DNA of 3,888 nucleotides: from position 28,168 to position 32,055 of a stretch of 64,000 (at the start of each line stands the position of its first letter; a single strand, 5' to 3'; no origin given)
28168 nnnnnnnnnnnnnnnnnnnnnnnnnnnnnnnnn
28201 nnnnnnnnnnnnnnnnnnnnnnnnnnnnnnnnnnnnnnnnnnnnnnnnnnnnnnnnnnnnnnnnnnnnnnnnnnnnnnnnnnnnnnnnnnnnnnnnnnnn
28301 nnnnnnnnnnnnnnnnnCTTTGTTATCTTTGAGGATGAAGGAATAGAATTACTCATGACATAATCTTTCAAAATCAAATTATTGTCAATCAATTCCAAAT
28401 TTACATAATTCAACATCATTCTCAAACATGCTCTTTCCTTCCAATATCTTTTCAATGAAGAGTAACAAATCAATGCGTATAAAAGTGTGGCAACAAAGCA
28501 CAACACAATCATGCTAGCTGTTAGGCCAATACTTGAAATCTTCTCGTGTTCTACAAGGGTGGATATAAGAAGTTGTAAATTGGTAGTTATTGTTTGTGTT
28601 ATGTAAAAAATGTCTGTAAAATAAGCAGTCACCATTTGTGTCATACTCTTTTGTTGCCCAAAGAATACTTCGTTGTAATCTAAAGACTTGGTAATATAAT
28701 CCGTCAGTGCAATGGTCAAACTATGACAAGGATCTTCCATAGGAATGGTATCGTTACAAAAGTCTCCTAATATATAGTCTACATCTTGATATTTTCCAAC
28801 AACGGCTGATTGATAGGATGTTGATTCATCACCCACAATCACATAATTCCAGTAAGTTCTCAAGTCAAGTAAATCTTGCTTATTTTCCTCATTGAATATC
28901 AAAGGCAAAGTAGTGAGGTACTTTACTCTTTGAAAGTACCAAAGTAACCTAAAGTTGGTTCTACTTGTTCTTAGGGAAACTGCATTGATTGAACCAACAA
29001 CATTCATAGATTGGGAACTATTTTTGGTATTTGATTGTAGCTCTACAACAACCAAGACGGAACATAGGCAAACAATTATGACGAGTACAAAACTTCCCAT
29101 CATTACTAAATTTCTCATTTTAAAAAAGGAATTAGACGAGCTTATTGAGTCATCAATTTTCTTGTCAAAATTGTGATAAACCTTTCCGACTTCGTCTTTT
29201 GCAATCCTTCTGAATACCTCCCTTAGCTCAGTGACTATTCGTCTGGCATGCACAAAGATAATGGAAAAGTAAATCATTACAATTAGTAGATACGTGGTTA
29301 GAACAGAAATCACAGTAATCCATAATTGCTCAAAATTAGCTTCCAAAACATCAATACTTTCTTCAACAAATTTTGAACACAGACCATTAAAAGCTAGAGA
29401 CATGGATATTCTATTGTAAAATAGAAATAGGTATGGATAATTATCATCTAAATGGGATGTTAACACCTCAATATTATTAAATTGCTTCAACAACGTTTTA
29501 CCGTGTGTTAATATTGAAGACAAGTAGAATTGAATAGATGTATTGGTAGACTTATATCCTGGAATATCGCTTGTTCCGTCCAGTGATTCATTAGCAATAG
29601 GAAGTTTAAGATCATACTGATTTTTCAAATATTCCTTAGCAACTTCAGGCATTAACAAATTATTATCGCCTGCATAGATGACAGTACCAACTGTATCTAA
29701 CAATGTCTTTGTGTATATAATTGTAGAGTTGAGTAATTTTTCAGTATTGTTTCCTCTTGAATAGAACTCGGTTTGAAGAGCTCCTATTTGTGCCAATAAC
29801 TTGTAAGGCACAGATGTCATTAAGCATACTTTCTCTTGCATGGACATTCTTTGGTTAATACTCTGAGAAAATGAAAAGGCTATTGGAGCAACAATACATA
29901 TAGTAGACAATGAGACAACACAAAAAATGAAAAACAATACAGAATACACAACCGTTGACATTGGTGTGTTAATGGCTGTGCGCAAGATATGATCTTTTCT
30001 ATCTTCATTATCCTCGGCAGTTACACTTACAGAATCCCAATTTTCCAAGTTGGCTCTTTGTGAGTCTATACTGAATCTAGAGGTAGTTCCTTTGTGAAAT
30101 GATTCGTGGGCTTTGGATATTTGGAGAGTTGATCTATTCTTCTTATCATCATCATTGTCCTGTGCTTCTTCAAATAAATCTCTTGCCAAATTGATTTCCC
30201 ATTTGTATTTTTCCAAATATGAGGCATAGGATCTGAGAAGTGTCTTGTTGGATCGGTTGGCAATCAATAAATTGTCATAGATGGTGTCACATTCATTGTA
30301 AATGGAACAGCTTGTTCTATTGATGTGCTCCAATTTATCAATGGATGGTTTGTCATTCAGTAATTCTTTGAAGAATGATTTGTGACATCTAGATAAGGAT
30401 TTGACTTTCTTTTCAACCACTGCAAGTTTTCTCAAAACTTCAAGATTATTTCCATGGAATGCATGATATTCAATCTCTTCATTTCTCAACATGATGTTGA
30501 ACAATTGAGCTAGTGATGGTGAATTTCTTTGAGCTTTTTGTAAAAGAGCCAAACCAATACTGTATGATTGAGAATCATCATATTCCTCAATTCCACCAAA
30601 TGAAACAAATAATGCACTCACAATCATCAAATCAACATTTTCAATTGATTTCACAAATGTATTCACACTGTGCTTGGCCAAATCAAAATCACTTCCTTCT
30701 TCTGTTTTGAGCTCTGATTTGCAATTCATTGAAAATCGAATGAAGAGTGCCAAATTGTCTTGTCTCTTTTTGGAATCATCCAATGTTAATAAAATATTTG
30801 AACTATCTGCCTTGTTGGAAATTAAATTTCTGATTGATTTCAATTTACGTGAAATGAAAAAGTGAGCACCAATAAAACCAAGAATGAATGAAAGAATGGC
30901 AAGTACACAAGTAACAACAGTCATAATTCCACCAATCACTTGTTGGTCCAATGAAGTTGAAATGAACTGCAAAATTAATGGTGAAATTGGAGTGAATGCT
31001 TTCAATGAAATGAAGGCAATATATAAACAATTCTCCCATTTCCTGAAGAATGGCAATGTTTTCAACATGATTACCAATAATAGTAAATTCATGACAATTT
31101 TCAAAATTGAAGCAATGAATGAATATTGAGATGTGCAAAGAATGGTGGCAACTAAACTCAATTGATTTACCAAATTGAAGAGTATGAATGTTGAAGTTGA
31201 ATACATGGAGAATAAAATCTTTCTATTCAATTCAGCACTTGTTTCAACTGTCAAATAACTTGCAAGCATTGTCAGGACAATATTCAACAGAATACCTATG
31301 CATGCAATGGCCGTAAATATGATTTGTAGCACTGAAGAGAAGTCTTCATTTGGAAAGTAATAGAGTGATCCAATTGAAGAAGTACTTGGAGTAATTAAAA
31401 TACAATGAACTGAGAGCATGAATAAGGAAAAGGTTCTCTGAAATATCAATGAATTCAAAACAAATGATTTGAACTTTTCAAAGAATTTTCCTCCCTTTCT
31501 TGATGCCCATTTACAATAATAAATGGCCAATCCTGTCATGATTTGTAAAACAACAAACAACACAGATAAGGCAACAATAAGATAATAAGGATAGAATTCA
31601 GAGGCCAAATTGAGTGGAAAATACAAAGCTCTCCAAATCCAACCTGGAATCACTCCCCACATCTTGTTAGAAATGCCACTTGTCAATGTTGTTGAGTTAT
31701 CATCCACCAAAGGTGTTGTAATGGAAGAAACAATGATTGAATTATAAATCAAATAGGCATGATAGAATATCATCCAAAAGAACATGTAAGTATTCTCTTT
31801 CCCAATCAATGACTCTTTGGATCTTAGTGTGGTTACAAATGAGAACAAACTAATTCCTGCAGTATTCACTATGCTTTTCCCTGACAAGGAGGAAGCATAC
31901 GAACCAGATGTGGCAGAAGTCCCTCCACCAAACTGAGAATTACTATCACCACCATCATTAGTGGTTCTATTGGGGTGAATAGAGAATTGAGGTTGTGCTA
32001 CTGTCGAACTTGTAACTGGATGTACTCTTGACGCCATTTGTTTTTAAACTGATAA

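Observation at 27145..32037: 1630-aa nucleotidyl cyclase with two separate multi-TM blocks and a PAS sensor upstream of the class III catalytic domain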

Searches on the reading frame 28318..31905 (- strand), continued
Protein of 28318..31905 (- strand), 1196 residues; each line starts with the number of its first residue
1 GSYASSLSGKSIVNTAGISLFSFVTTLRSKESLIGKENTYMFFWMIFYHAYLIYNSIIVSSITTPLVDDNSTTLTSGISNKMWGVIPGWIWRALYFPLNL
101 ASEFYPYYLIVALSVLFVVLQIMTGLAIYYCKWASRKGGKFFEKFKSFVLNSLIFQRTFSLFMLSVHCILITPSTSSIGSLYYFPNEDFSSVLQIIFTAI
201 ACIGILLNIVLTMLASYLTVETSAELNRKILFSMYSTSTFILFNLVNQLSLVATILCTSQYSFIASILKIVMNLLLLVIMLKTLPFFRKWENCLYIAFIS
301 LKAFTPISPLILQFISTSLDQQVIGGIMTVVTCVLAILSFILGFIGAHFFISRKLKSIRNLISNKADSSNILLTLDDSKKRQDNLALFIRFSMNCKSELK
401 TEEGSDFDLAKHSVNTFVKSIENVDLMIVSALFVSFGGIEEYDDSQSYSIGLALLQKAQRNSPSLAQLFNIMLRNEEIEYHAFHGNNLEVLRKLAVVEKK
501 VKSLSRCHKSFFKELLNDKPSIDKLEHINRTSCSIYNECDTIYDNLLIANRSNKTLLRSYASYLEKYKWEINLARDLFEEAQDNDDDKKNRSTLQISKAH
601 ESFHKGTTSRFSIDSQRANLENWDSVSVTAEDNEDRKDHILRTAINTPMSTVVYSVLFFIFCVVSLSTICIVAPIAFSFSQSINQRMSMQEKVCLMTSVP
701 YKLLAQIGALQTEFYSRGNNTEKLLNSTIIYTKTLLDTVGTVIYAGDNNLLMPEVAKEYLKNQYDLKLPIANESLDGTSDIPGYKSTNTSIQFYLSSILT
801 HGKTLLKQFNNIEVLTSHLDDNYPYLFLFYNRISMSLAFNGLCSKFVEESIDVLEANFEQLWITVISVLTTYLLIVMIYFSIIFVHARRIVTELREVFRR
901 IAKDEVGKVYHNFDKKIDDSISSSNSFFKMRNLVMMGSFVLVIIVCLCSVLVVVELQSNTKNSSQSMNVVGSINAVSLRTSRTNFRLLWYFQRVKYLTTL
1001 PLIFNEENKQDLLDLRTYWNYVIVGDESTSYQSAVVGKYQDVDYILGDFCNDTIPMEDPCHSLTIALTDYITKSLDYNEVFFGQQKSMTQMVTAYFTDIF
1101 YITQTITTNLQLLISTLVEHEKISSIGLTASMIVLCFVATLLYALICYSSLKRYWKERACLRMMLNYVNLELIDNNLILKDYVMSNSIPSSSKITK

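Call 55: search_protein_families(library=pfam, proteins=[P0130, P0106, P0088, P0124, P0090, P0118, P0152], max_evalue=0.001)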
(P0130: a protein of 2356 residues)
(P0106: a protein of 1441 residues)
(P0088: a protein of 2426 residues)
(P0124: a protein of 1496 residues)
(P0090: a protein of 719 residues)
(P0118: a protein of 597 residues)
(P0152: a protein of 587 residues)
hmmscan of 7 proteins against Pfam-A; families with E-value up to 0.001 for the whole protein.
P0130 (2356 aa): 5 families
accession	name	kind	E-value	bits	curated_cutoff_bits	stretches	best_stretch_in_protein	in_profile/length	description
PF25474.1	TPR_TmcB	-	2.1e-25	89.5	27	1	506-626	4-124/125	TmcB, TPR repeats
PF13426.13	PAS_9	-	2.2e-14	54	27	1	670-752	3-82/103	PAS domain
PF00989.32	PAS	-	4.9e-10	39.8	22.6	1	668-710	11-53/113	PAS fold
PF08448.16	PAS_4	-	2.1e-08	34.8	23.1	0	669-710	6-47/110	PAS fold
PF13188.13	PAS_8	-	0.00034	20.9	21.8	0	671-707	14-47/65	PAS domain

P0106 (1441 aa): 2 families
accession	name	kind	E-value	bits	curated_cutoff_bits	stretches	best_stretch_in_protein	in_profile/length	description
PF00211.25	Guanylate_cyc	-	8.1e-25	87.9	21.9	1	1182-1358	3-181/183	Adenylate and Guanylate cyclase catalytic domain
PF13188.13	PAS_8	-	7.9e-05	22.9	21.8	0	1047-1095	6-54/65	PAS domain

P0088 (2426 aa): 3 families
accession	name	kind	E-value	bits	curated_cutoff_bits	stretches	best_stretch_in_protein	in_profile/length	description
PF00211.25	Guanylate_cyc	-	8.6e-27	94.3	21.9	1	1357-1493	3-135/183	Adenylate and Guanylate cyclase catalytic domain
PF13426.13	PAS_9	-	2.8e-12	47.3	27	1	1218-1317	4-103/103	PAS domain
PF00989.32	PAS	-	3.1e-06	27.6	22.6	1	1207-1314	4-112/113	PAS fold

P0124 (1496 aa): 4 families
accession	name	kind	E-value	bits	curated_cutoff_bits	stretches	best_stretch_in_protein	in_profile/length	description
PF00211.25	Guanylate_cyc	-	1.6e-49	168.5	21.9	1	1256-1448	4-181/183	Adenylate and Guanylate cyclase catalytic domain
PF25474.1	TPR_TmcB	-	6.1e-12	46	27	1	241-324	40-123/125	TmcB, TPR repeats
PF00989.32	PAS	-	3.4e-05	24.3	22.6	1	1071-1127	5-57/113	PAS fold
PF13426.13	PAS_9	-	0.00023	21.8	27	0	1078-1216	2-103/103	PAS domain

P0090 (719 aa): 1 family
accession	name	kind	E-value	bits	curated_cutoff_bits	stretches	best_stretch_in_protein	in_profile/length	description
PF25474.1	TPR_TmcB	-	1.7e-15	57.5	27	1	467-559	32-124/125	TmcB, TPR repeats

P0118 (597 aa): 1 family
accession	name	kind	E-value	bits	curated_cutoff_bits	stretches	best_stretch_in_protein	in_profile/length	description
PF25474.1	TPR_TmcB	-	1.5e-10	41.5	27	1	135-221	38-124/125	TmcB, TPR repeats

P0152 (587 aa): 1 family
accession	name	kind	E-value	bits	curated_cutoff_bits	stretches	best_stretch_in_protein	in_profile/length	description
PF25474.1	TPR_TmcB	-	8.8e-19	68.1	27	1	368-487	9-124/125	TmcB, TPR repeats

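Call 60: predict_structure(alignment_id=A2)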
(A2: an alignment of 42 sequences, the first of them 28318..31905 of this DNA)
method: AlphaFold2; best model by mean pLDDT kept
length: 1196 residues; sequences in the alignment: 42
mean_pLDDT: 82.9   pTM: 0.62
mean pLDDT of the five models: 82.9, 82.1, 80.8, 79.9, 79.7
residues with pLDDT >= 90: 450; 70-90: 566; 50-70: 114; < 50: 66
segments of 3 or more residues with pLDDT < 50: 1-9, 69-79, 597-631, 1053-1057
pLDDT, mean of each block of 10 residues (from residue 1): 39 76 83 63 86 92 66 47 82 90 90 93 90 81 87 92 95 78 86 88 95 90 71 88 94 87 91 94 91 94 93 78 88 94 95 90 70 73 90 69 75 79 88 85 86 90 88 87 72 85 91 91 90 90 85 88 90 89 74 48 38 37 39 74 87 89 91 88 88 91 91 78 86 92 89 86 90 57 85 94 91 76 87 93 91 90 92 92 87 88 91 74 63 87 91 89 89 93 88 58 88 93 83 79 76 48 86 91 81 87 88 90 81 85 87 90 91 89 80 56
secondary structure, 60 per line:
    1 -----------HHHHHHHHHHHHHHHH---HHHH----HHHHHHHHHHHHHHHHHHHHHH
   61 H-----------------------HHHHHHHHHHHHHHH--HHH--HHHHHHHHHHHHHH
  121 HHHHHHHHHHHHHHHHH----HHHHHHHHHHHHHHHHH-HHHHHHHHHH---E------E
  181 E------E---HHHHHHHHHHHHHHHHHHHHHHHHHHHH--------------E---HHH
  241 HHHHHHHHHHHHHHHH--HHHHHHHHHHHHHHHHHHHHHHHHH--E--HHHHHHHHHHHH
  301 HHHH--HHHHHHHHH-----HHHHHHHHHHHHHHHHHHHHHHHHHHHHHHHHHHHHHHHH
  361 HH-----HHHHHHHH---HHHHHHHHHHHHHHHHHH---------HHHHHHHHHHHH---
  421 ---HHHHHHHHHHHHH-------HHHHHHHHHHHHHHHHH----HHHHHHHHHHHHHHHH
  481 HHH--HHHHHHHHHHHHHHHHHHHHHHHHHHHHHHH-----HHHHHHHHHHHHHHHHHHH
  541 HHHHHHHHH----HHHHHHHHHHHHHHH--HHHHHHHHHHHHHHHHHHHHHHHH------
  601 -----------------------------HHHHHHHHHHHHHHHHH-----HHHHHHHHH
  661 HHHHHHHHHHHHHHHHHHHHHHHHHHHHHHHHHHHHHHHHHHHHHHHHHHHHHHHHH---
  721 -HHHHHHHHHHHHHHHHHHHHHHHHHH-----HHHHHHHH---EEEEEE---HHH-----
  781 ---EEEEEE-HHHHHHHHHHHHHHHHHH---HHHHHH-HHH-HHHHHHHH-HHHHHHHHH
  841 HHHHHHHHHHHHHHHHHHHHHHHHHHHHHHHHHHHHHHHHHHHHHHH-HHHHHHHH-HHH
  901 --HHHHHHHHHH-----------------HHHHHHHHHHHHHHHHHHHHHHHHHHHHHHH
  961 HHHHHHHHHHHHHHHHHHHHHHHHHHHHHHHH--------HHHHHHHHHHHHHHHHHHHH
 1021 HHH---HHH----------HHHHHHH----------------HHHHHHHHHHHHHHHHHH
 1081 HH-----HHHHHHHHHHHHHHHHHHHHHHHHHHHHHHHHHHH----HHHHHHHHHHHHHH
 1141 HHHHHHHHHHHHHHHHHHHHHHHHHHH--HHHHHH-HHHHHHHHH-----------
elements in order (helices of 4 or more, strands of 3 or more residues): H12-27 H31-34 H39-61 H85-99 H107-137 H142-158 H160-169 H192-219 H238-256 H259-283 H289-304 H307-315 H321-362 H368-375 H379-396 H406-417 H424-436 H444-460 H465-483 H486-516 H522-549 H554-568 H571-594 H630-646 H652-717 H722-747 H753-760 E764-769 E784-789 H791-808 H812-817 H823-830 H832-887 H889-896 H903-912 H930-992 H1001-1023 H1040-1046 H1063-1082 H1088-1122 H1127-1167 H1170-1175 H1177-1185

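Call 64: fold_search(model_id=the predicted structure, library=pdb)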
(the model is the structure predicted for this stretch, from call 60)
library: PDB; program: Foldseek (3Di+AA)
matches with E <= 10: 210; with E <= 0.001: 0
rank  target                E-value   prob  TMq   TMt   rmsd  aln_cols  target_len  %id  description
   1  6af0_A                1.1e-02  0.33  0.09  0.10  42.7      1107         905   10  Structure of Ctr9, Paf1 and Cdc73 ternary complex from Myceliophthora thermophila (released 2018-09-19)
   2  8qcb_B                7.6e-02  0.57  0.11  0.17  21.9       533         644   14  CryoEM structure of a S. Cerevisiae Ski2387 complex in the open state (released 2023-11-08)
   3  7dhg_C                1.2e-01  0.30  0.06  0.13  24.9       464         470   10  Crystal structure of SARS-CoV-2 Orf9b complex with human TOM70 (released 2021-05-12)
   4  9pkq_A                1.9e-01  0.41  0.09  0.17  27.8       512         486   13  Structure of the cytoplasmic domain of unliganded human Tom70, open and closed conformations (released 2026-03-18)
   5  7k5b_A                2.0e-01  0.04  0.06  0.02  89.5      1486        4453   10  Structure of outer-arm dynein bound to microtubule doublet in microtubule binding state 2 (MTBS-2) (released 2021-09-29)
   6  3ifq_B                2.3e-01  0.33  0.10  0.18  26.7       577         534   10  Interction of plakoglobin and beta-catenin with desmosomal cadherins (released 2009-09-15)
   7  7b9v_T                3.2e-01  0.21  0.09  0.13  28.6       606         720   10  Yeast C complex spliceosome at 2.8 Angstrom resolution with Prp18/Slu7 bound (released 2021-03-10)
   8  4hoq                  3.5e-01  0.10  0.06  0.11  22.8       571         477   13  Crystal Structure of Full-Length Human IFIT5 (released 2013-01-23)
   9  7ktt                  4.3e-01  0.09  0.09  0.10  48.9      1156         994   10  Cryogenic electron microscopy model of full-length human metavinculin (released 2021-01-27)
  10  7rdr_A                4.7e-01  0.25  0.09  0.19  26.1       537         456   11  Circular tandem repeat protein with novel repeat topology and enhanced subunit contact surfaces (released 2021-09-01)
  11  4rv1_D                5.3e-01  0.20  0.09  0.19  20.5       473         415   13  Crystal Structure of Engineered Protein. Northeast Structural Genomics Consortium (NESG) Target OR497. (released 2014-12-10)
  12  7tbk_A2               5.7e-01  0.08  0.09  0.08  44.9       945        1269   10  Composite structure of the dilated human nuclear pore complex (NPC) symmetric core generated with a 37A in situ cryo- (released 2022-06-15)
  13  5w5h_A                6.4e-01  0.16  0.09  0.18  24.4       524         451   11  Human IFIT1 dimer with m7Gppp-AAAA (released 2017-07-19)
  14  7cc7                  7.2e-01  0.69  0.08  0.33  16.8       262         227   12  Tetratricopeptide repeat (TPR) domain of protein tyrosine phosphatase-interacting protein 51 (PTPIP51) (released 2021-01-20)
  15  4rv1_B                7.5e-01  0.14  0.08  0.18  20.6       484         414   13  Crystal Structure of Engineered Protein. Northeast Structural Genomics Consortium (NESG) Target OR497. (released 2014-12-10)
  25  9f44_A                1.2e+00  0.06  0.12  0.09  39.5      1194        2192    9  cryo-EM structure of LST2 TOS peptide bound to human mTOR complex 1 (released 2024-08-14)
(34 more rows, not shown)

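Call 84: search_solved_structures(query=A1, max_evalue=1)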
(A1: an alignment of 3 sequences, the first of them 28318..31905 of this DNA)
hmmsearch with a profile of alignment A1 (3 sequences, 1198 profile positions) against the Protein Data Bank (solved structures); distinct sequences matched with E-value up to 1: 0.

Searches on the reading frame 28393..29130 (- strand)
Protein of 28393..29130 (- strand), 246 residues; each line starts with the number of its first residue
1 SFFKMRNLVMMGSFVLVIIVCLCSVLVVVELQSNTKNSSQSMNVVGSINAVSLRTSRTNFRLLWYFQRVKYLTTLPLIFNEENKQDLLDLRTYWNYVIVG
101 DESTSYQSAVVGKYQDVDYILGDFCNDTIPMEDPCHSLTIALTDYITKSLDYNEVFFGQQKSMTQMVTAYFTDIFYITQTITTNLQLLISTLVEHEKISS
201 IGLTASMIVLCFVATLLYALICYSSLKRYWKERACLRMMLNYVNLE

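Call 106: search_protein_families(library=pfam, proteins=[window:28393-29130:-], max_evalue=10)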
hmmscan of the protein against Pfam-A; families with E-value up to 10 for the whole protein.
window:28393-29130:- (246 aa): 2 families
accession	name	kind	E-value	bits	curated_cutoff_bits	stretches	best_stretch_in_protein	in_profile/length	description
PF13967.11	RSN1_TM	-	2.3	8.3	27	1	2-76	76-148/156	Late exocytosis, associated with Golgi transport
PF01148.25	CTP_transf_1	-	3.6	7.8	24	1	8-73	17-82/264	Cytidylyltransferase family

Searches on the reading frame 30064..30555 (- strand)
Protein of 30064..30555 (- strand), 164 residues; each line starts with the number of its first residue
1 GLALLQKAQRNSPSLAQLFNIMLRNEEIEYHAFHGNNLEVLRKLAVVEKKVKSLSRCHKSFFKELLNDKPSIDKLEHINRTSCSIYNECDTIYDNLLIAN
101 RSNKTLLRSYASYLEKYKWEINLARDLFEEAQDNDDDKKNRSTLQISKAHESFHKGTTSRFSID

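Call 52: find_homologous_proteins(query=A3, max_evalue=0.001)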
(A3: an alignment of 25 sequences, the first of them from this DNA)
Query A3 (25 sequences): 1282 candidates shared short words with the query, none scored E <= 0.001.

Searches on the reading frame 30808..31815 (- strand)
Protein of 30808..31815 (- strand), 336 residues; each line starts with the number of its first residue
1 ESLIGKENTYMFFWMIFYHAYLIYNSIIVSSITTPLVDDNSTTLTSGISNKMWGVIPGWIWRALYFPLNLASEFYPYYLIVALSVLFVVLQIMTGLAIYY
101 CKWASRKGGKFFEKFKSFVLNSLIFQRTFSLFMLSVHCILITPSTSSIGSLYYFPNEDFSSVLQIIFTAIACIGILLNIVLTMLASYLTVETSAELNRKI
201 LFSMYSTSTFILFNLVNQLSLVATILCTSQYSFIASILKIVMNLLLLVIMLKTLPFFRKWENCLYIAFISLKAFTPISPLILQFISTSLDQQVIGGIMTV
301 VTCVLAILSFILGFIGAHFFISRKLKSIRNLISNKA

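Call 83: search_solved_structures(query=A4, max_evalue=1)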
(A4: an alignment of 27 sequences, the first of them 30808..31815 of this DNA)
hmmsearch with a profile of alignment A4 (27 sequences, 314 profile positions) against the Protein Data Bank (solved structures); distinct sequences matched with E-value up to 1: 0.

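Call 86: predict_structure(alignment_id=A4)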
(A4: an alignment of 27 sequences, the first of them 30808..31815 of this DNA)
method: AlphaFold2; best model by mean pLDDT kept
length: 336 residues; sequences in the alignment: 27
mean_pLDDT: 89.6   pTM: 0.88
mean pLDDT of the five models: 89.6, 87.4, 87.4, 87.2, 87.2
residues with pLDDT >= 90: 253; 70-90: 52; 50-70: 21; < 50: 10
segments of 3 or more residues with pLDDT < 50: 1-3, 41-43, 45-48
pLDDT, mean of each block of 10 residues (from residue 1): 59 88 94 68 49 86 93 94 98 97 94 93 95 97 84 92 97 98 93 69 89 96 90 94 97 93 96 95 82 92 97 98 96 95
secondary structure, 60 per line:
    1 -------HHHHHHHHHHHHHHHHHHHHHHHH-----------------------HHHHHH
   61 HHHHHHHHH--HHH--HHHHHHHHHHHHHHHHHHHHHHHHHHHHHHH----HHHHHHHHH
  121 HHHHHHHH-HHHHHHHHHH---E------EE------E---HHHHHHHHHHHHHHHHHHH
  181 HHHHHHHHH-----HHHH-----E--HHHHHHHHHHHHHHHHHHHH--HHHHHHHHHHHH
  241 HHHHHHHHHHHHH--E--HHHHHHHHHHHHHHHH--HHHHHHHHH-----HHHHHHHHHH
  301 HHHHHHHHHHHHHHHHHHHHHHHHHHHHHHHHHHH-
elements in order: H8-31 H55-69 H77-107 H112-128 H130-139 H162-189 H195-198 H207-226 H229-253 H259-274 H277-285 H291-335
